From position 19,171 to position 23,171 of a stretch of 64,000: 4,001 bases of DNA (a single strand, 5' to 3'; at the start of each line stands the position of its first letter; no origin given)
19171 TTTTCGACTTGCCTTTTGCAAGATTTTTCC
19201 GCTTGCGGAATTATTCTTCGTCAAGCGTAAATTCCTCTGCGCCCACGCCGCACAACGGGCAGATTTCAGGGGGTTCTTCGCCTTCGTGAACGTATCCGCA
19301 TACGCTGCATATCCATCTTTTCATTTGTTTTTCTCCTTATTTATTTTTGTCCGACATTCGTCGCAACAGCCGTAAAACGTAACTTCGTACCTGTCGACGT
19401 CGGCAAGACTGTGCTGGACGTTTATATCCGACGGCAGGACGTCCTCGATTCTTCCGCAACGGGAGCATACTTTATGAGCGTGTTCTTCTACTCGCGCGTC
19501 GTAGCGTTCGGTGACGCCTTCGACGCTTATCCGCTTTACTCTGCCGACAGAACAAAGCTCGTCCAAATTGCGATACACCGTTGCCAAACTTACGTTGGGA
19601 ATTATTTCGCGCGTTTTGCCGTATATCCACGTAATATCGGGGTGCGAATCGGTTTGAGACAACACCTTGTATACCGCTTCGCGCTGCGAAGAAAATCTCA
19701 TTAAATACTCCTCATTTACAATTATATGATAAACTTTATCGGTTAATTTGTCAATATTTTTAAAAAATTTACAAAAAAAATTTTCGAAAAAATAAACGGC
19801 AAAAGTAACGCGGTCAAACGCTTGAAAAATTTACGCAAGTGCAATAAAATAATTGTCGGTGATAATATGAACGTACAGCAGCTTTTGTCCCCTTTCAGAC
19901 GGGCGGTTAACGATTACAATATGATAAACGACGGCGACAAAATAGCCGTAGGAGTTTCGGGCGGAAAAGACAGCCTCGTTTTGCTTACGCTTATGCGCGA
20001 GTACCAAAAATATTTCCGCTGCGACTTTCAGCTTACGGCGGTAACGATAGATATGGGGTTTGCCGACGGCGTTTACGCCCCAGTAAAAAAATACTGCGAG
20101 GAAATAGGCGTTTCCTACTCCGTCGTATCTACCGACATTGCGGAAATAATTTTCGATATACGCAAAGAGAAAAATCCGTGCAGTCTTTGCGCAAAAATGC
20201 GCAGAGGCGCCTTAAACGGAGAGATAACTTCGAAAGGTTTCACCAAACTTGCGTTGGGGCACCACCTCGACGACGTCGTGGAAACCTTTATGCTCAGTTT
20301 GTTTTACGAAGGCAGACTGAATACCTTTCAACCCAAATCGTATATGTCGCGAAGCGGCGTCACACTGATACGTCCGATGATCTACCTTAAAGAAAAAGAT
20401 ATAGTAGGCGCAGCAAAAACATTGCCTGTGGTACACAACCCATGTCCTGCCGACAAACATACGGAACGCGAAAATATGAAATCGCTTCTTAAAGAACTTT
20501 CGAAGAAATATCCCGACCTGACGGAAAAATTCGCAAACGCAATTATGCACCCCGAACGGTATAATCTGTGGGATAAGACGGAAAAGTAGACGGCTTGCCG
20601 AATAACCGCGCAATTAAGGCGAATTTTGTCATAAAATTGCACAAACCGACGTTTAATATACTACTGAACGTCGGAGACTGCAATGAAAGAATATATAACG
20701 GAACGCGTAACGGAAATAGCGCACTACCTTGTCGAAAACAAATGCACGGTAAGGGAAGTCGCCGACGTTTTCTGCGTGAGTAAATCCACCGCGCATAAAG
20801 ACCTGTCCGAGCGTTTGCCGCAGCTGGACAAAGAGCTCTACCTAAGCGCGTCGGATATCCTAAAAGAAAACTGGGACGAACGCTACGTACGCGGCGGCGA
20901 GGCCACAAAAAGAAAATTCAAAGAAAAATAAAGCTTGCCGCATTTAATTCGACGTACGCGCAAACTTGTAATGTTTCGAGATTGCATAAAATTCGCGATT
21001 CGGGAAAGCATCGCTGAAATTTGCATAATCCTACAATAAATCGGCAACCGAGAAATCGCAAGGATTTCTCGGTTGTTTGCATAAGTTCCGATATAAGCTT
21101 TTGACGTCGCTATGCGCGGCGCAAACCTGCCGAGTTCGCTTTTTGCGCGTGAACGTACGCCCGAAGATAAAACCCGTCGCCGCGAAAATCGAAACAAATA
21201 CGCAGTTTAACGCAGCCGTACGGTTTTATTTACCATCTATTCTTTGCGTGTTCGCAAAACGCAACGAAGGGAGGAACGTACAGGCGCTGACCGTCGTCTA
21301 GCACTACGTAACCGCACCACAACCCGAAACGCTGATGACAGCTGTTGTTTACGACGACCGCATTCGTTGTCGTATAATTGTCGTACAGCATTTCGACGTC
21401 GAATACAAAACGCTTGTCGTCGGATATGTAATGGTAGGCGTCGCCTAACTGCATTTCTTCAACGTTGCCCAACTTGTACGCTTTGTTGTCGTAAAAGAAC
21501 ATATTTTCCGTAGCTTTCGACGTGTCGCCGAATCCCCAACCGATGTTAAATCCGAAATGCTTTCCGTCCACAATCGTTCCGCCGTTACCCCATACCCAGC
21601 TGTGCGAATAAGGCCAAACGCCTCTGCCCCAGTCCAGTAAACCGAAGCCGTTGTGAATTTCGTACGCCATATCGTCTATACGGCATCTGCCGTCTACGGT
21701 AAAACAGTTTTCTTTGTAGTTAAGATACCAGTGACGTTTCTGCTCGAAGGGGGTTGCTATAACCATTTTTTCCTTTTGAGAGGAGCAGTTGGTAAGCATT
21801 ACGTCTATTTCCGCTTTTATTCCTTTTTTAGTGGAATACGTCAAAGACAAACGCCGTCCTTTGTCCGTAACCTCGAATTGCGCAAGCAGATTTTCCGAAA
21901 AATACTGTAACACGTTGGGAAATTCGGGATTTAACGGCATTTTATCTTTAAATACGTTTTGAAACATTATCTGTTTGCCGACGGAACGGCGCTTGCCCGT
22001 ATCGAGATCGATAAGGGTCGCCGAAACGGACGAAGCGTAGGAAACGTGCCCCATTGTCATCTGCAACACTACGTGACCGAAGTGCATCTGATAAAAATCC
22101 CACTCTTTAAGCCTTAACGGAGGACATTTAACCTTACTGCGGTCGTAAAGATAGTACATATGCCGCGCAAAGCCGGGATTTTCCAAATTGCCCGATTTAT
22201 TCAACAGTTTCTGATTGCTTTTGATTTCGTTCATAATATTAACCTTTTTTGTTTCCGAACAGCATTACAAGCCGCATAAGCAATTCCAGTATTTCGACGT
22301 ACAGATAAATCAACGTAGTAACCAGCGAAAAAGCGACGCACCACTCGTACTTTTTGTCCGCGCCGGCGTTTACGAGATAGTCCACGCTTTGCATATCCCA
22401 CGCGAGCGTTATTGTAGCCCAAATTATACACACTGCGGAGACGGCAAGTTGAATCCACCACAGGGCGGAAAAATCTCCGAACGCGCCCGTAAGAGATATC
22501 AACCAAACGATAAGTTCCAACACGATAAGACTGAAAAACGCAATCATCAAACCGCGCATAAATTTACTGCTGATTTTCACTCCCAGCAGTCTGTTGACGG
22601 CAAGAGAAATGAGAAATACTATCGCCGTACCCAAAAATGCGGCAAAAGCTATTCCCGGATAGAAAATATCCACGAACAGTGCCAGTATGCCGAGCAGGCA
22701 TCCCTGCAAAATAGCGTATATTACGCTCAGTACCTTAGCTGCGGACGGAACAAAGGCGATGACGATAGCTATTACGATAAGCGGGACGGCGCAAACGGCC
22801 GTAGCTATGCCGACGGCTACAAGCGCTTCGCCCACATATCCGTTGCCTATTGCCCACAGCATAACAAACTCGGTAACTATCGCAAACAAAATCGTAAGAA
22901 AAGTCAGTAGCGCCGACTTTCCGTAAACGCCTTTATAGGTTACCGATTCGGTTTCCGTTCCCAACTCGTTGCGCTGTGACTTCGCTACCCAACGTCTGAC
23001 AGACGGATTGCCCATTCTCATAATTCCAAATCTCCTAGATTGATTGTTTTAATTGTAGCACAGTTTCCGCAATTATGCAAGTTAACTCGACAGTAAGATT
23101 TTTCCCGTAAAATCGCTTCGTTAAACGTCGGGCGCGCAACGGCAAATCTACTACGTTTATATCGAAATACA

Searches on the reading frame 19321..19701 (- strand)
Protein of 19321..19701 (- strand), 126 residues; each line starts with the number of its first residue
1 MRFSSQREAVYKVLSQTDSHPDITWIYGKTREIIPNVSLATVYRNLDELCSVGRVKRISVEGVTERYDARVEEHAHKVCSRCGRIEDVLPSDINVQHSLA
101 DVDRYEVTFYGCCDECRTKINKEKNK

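Call 29: search_protein_families(library=pfam, proteins=[window:19321-19701:-], max_evalue=0.001)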
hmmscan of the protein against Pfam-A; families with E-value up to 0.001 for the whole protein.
window:19321-19701:- (126 aa): 1 family
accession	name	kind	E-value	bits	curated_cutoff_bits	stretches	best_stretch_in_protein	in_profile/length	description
PF01475.25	FUR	-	6.6e-22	78.4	23.1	1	1-96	4-101/121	Ferric uptake regulator family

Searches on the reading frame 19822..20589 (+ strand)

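Call 29: search_protein_families(library=pfam, proteins=[window:19822-20589:+], max_evalue=0.001)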
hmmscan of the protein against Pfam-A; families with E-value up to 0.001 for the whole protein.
window:19822-20589:+ (255 aa): 1 family
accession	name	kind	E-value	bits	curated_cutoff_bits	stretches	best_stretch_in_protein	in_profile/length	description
PF01171.26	ATP_bind_3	-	1.2e-18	68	27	1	40-200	1-158/182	PP-loop family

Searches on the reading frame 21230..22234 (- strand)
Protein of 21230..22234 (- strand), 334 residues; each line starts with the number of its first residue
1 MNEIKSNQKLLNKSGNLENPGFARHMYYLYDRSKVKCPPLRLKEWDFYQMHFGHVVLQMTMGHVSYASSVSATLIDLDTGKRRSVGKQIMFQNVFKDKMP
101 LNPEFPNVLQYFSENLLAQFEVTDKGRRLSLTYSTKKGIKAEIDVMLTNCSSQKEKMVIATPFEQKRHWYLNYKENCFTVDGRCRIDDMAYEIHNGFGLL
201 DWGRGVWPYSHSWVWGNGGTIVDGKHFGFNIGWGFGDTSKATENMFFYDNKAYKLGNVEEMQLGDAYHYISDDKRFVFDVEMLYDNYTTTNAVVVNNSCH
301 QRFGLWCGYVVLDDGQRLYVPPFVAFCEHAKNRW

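Call 29: search_protein_families(library=pfam, proteins=[window:21230-22234:-], max_evalue=0.001)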
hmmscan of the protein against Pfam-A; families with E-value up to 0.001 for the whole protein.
window:21230-22234:- (334 aa): 1 family
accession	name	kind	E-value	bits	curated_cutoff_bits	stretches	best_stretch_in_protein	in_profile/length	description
PF10974.15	DUF2804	-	5.7e-85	285.9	26.9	1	2-334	2-339/339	Domain of unknown function (DUF2804)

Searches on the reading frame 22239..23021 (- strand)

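Call 29: search_protein_families(library=pfam, proteins=[window:22239-23021:-], max_evalue=0.001)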
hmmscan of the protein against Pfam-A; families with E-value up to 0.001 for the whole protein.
window:22239-23021:- (260 aa): 1 family
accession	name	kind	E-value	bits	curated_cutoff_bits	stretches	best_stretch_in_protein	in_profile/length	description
PF12811.12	BaxI_1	-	3.5e-40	138.5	26.2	1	16-251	10-231/233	Bax inhibitor 1 like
